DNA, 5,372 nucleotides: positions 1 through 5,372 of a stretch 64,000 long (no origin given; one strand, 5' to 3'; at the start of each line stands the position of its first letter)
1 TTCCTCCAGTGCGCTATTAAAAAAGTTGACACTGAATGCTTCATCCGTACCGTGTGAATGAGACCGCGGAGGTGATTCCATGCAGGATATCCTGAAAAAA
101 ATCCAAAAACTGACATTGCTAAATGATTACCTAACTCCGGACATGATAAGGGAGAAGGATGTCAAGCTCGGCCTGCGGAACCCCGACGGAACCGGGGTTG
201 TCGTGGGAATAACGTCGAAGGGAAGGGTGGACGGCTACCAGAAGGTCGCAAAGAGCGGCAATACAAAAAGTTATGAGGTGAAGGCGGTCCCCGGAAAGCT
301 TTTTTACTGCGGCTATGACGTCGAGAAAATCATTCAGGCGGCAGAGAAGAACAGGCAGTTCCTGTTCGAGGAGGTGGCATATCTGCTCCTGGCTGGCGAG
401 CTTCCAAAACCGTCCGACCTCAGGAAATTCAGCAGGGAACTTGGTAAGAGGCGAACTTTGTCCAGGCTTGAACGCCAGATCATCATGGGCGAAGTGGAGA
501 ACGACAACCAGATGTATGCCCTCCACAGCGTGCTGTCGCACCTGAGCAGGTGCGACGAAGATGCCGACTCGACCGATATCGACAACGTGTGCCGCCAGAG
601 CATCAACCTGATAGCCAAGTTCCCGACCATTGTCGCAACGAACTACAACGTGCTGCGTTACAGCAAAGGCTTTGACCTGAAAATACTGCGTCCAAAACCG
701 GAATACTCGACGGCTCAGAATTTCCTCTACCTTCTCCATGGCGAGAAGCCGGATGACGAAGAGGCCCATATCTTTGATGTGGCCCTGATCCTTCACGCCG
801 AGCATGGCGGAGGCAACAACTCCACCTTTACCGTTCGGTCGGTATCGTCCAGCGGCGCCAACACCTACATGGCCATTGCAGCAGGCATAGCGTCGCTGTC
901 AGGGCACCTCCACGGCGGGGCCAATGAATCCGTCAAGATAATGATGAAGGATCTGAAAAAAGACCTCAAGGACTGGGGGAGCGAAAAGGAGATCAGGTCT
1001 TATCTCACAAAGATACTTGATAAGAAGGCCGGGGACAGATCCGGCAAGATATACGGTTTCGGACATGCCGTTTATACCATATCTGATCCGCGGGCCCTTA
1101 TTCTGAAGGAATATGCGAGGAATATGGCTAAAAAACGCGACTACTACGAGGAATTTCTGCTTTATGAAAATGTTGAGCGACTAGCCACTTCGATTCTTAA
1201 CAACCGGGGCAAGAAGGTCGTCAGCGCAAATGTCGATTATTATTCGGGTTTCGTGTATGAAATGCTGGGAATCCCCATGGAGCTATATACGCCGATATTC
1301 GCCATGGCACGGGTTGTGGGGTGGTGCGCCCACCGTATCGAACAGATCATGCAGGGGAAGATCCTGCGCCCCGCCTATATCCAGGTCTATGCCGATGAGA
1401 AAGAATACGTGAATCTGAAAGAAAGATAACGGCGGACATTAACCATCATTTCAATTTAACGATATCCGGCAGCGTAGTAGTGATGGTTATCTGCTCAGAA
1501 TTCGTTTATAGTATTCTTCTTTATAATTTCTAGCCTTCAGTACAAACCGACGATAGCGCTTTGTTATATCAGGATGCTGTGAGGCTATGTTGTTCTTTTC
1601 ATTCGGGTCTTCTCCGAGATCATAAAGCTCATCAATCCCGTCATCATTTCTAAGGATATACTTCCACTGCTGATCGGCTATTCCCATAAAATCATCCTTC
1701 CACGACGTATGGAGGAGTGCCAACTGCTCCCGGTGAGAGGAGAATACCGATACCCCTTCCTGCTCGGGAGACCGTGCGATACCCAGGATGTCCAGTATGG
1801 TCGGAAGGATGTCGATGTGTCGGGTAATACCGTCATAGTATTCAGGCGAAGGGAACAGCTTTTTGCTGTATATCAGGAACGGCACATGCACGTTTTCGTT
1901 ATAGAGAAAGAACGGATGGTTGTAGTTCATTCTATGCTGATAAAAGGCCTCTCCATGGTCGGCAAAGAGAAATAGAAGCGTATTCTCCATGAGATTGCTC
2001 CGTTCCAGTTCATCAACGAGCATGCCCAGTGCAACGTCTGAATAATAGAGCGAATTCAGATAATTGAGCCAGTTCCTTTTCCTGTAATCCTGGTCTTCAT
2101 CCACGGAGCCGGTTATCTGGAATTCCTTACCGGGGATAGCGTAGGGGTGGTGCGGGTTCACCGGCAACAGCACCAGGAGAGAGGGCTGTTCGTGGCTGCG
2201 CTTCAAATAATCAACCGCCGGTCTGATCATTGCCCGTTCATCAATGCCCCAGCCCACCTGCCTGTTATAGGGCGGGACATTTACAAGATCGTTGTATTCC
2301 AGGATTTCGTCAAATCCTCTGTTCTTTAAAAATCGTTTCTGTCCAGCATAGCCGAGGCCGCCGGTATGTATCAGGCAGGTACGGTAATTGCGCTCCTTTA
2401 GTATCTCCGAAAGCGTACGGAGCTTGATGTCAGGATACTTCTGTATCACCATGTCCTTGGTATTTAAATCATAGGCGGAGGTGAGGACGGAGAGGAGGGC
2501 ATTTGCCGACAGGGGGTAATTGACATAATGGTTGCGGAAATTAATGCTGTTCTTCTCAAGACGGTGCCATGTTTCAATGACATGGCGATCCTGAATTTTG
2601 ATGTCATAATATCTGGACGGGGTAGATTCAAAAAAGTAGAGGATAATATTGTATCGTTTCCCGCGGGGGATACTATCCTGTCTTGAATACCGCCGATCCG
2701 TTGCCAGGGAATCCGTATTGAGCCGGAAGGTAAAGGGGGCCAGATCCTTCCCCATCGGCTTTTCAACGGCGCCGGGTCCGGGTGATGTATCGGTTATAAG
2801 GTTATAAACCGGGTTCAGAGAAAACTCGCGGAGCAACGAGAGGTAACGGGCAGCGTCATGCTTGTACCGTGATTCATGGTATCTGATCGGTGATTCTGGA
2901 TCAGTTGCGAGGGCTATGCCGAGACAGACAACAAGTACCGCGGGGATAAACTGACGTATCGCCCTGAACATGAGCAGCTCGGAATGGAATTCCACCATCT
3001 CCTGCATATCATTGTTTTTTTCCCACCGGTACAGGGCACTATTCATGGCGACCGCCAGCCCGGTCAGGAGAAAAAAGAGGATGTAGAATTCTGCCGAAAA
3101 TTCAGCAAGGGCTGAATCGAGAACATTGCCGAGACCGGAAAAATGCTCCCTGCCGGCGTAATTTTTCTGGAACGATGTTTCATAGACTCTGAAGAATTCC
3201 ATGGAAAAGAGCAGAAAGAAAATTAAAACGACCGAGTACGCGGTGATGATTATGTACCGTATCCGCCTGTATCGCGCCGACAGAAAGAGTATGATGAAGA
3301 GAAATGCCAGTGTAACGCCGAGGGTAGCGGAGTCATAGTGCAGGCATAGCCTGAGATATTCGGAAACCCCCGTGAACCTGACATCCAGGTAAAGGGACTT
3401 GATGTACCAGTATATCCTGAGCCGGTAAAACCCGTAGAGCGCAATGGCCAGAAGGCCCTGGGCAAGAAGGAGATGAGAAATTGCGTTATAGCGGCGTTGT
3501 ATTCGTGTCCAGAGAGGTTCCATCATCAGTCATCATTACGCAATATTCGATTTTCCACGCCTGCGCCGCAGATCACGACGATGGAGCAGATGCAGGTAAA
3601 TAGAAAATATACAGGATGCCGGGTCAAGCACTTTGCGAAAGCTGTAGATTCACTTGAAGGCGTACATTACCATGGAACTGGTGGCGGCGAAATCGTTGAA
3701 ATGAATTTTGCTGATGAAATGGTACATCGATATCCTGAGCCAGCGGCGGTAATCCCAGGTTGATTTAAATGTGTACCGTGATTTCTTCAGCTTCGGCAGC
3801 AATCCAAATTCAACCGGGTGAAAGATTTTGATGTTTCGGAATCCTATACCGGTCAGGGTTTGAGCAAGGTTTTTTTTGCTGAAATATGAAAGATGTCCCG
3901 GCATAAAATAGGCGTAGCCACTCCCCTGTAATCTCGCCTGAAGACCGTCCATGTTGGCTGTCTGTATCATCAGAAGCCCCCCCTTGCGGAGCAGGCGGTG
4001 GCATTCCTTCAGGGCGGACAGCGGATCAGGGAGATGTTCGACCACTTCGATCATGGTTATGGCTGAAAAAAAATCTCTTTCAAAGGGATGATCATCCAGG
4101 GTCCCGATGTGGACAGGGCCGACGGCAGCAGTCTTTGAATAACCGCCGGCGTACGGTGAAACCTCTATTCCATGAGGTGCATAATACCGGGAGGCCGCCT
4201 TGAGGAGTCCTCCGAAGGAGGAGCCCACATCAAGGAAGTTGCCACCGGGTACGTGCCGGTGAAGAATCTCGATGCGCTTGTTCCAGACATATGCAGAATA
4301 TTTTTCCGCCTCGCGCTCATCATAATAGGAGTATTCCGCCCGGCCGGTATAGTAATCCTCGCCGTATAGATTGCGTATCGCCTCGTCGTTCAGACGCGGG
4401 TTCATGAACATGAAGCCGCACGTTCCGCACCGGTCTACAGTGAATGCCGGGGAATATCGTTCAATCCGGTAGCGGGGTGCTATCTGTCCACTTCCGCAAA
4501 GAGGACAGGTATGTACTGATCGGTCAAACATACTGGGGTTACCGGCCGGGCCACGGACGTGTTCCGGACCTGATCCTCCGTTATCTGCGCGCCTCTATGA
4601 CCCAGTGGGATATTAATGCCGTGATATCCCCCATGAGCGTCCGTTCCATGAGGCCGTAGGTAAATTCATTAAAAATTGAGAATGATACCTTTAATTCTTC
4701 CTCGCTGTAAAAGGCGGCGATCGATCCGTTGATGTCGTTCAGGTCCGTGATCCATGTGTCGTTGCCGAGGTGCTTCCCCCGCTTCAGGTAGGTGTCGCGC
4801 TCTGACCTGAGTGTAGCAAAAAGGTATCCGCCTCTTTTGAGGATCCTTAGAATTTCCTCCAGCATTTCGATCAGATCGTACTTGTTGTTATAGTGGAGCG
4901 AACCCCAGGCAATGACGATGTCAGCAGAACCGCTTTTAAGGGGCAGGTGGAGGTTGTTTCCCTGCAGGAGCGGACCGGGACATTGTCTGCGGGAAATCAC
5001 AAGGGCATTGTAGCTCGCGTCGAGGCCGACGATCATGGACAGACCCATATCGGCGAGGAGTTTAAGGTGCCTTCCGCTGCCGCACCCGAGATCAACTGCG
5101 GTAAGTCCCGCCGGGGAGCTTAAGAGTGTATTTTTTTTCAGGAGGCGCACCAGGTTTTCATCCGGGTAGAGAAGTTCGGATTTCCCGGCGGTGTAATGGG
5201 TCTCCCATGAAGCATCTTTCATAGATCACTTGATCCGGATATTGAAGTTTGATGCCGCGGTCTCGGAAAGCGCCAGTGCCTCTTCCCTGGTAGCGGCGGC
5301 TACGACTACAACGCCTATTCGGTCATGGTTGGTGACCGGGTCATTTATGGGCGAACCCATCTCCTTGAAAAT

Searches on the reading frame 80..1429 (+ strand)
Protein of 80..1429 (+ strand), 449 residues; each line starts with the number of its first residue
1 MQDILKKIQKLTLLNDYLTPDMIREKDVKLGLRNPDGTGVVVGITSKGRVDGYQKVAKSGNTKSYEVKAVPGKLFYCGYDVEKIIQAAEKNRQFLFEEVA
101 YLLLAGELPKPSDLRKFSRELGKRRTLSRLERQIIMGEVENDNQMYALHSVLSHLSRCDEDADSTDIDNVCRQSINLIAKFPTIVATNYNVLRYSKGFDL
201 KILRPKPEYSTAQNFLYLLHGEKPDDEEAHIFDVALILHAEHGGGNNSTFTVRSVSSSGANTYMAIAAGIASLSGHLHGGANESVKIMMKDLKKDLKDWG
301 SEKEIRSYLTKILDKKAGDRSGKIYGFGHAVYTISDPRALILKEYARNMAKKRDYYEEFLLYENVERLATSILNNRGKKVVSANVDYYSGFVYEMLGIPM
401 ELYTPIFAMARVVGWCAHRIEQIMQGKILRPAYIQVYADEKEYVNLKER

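Call 70: search_protein_families(library=pfam, proteins=[window:80-1429:+], max_evalue=0.00001)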
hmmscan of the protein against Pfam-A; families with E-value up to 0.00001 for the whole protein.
window:80-1429:+ (449 aa): 1 family
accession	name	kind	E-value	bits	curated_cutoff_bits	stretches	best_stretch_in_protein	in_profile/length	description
PF00285.26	Citrate_synt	-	9.6e-111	370.7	27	1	59-432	7-357/357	Citrate synthase, C-terminal domain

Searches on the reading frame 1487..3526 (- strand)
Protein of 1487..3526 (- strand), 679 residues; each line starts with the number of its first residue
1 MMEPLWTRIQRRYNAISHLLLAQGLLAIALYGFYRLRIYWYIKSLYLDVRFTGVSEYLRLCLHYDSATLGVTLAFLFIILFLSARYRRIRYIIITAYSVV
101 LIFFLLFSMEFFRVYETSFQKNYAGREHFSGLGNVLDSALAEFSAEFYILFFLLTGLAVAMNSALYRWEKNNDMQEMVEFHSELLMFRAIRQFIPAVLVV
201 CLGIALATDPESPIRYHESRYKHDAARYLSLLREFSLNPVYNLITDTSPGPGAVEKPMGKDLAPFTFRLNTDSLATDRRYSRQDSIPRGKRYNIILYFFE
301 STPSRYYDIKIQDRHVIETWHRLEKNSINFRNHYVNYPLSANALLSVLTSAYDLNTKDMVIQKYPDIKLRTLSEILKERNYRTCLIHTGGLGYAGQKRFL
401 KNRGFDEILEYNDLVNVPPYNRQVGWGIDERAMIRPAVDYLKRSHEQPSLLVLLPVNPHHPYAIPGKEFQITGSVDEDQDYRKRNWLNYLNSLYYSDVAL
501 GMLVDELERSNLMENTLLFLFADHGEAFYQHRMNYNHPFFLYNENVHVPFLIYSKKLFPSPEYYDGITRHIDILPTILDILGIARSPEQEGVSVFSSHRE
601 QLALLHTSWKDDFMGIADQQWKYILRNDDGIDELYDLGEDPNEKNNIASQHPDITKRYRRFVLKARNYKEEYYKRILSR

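Call 70: search_protein_families(library=pfam, proteins=[window:1487-3526:-], max_evalue=0.00001)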
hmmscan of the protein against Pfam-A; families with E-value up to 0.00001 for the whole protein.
window:1487-3526:- (679 aa): 2 families
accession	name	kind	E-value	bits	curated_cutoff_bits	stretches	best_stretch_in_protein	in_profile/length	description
PF00884.28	Sulfatase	-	3.9e-47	161.5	25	1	293-583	2-301/301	Sulfatase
PF16347.10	SGSH_C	-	3e-08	34.4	29.3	1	540-650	10-134/154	N-sulphoglucosamine sulphohydrolase, C-terminal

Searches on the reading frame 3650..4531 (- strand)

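Call 70: search_protein_families(library=pfam, proteins=[window:3650-4531:-], max_evalue=0.00001)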
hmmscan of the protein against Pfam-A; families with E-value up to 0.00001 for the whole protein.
window:3650-4531:- (293 aa): 4 families
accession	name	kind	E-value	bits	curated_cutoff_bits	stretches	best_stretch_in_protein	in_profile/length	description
PF13489.12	Methyltransf_23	-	3e-19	69.8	27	1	88-235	15-163/164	Methyltransferase domain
PF08241.18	Methyltransf_11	-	2.5e-13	50.9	21.2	1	100-189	1-95/95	Methyltransferase domain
PF08242.18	Methyltransf_12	-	2e-07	32.1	30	1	100-187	1-98/98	Methyltransferase domain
PF13649.12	Methyltransf_25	-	3.7e-07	31.2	27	1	100-185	2-97/97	Methyltransferase domain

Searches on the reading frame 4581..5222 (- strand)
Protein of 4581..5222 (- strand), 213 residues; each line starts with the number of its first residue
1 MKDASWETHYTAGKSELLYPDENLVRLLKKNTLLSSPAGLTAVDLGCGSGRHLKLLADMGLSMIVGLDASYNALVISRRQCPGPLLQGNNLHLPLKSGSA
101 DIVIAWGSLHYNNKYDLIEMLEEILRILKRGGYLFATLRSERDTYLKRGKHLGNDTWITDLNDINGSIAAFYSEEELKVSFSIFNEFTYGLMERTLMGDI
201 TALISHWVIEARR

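Call 70: search_protein_families(library=pfam, proteins=[window:4581-5222:-], max_evalue=0.00001)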
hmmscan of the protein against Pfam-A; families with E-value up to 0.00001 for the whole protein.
window:4581-5222:- (213 aa): 5 families
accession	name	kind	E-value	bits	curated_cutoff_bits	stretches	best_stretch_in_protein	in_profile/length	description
PF08241.18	Methyltransf_11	-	8.6e-17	62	21.2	1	43-135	1-94/95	Methyltransferase domain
PF13649.12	Methyltransf_25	-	3.8e-15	56.8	27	1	43-132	2-97/97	Methyltransferase domain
PF13847.12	Methyltransf_31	-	3.8e-10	40.1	27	1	39-137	4-110/145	Methyltransferase domain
PF08242.18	Methyltransf_12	-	7e-10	40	30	1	43-134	1-98/98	Methyltransferase domain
PF13489.12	Methyltransf_23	-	1e-09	38.8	27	1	30-179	19-152/164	Methyltransferase domain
